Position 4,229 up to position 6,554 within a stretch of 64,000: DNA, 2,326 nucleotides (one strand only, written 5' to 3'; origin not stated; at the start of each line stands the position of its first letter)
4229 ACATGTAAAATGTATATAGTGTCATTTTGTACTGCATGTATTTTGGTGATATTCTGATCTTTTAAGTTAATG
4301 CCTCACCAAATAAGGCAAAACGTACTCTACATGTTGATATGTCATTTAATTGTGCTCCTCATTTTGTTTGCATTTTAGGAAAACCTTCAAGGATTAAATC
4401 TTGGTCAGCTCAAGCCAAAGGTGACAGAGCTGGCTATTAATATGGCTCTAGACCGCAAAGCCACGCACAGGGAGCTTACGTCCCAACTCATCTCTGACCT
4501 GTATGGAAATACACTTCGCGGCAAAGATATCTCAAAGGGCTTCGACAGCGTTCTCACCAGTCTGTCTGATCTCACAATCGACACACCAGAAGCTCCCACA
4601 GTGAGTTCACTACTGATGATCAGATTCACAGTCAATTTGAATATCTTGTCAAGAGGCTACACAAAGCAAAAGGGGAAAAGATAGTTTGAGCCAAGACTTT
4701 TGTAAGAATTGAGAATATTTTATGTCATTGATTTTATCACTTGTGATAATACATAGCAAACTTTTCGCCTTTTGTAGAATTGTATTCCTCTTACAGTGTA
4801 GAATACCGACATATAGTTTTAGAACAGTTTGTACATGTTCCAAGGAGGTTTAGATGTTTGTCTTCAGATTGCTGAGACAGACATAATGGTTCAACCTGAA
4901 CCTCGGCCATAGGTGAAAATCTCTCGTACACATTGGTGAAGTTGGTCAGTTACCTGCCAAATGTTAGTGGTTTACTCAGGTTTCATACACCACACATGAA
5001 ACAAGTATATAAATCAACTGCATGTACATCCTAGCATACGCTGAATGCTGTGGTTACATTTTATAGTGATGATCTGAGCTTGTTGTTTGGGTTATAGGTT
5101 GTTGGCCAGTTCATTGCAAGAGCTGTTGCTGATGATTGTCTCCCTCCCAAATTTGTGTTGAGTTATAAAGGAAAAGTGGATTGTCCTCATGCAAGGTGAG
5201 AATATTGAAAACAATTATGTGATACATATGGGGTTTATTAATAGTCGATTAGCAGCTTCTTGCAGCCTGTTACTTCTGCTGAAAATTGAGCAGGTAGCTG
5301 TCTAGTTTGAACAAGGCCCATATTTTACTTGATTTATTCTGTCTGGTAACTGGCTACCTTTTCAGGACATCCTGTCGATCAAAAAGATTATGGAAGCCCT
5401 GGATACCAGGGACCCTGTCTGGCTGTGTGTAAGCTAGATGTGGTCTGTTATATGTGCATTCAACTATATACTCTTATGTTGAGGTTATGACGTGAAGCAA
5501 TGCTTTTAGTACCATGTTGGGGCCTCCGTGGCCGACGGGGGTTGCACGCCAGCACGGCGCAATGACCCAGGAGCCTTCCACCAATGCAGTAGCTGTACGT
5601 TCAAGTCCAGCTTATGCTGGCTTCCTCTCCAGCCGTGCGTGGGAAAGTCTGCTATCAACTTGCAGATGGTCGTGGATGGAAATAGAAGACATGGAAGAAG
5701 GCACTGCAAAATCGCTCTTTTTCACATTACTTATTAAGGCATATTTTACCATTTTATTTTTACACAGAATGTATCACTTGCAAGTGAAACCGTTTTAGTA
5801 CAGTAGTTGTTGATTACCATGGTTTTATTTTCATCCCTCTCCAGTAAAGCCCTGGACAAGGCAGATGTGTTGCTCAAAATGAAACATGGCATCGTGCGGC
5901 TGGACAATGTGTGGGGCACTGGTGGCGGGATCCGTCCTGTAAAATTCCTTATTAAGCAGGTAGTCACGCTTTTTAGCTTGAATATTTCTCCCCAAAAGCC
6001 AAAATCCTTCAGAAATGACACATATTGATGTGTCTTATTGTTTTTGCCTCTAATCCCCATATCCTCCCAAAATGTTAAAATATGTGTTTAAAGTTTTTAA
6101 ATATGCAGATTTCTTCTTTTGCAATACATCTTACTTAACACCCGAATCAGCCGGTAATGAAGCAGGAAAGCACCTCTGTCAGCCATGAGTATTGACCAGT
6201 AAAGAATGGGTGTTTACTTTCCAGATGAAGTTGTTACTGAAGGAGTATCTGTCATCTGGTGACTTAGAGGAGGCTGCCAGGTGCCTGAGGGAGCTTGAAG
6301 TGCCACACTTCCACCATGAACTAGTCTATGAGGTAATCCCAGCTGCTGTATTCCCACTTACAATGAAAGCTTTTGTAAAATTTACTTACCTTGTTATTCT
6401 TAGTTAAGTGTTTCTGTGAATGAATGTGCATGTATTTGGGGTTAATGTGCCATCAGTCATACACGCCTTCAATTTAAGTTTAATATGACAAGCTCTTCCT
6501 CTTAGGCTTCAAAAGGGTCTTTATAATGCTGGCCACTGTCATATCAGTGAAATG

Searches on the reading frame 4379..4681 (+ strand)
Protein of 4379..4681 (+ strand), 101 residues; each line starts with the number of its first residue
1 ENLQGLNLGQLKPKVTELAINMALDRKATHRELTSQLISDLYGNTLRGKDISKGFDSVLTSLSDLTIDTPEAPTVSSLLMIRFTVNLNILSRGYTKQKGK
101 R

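Call 63: search_protein_families(library=pfam, proteins=[window:4379-4681:+], max_evalue=0.001)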
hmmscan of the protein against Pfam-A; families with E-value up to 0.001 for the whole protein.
window:4379-4681:+ (101 aa): 1 family
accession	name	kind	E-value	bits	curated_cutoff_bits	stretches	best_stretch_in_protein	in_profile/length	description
PF02847.23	MA3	-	2.5e-12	47.2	23.2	1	2-75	24-98/113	MA3 domain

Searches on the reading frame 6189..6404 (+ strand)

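Call 63: search_protein_families(library=pfam, proteins=[window:6189-6404:+], max_evalue=0.001)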
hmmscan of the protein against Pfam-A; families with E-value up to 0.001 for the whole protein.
window:6189-6404:+ (72 aa): 1 family
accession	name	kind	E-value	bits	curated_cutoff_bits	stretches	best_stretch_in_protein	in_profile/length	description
PF02847.23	MA3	-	5.3e-12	46.1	23.2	1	12-51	4-43/113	MA3 domain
